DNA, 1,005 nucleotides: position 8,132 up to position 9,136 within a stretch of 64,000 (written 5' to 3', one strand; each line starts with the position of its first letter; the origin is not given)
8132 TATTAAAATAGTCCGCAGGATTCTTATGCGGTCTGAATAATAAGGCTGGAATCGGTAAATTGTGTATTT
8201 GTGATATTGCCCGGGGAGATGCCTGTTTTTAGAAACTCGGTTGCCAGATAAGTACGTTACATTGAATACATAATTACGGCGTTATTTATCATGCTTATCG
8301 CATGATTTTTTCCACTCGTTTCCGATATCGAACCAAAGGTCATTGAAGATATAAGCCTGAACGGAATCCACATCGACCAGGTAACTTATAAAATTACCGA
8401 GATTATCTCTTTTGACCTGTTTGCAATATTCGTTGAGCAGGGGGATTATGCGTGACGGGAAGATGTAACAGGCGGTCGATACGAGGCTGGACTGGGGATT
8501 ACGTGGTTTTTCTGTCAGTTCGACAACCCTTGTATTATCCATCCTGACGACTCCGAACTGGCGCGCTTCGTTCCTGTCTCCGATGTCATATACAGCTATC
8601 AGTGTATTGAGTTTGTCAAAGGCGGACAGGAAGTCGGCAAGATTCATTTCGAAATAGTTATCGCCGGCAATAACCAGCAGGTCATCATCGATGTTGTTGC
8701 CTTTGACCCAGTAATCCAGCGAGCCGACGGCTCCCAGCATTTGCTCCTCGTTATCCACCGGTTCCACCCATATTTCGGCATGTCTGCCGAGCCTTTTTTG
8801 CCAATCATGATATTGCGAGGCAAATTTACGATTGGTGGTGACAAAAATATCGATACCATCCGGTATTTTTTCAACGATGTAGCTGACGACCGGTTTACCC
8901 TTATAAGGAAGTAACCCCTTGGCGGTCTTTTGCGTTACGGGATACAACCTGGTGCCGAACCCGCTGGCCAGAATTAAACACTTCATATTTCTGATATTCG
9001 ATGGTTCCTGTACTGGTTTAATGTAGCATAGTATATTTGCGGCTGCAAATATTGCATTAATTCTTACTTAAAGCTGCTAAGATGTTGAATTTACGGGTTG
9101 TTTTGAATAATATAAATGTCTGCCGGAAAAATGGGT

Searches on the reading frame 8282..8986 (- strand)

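Call 31: search_protein_families(library=pfam, proteins=[window:8282-8986:-], max_evalue=0.0001)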
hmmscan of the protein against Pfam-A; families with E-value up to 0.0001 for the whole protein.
window:8282-8986:- (234 aa): 2 families
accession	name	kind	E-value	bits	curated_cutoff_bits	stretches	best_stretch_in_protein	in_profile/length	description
PF00483.29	NTP_transferase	-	1.4e-32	113.7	21.2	1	3-223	2-231/245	Nucleotidyl transferase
PF12804.13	NTP_transf_3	-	7.5e-08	33.1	27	1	3-166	1-128/160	MobA-like NTP transferase domain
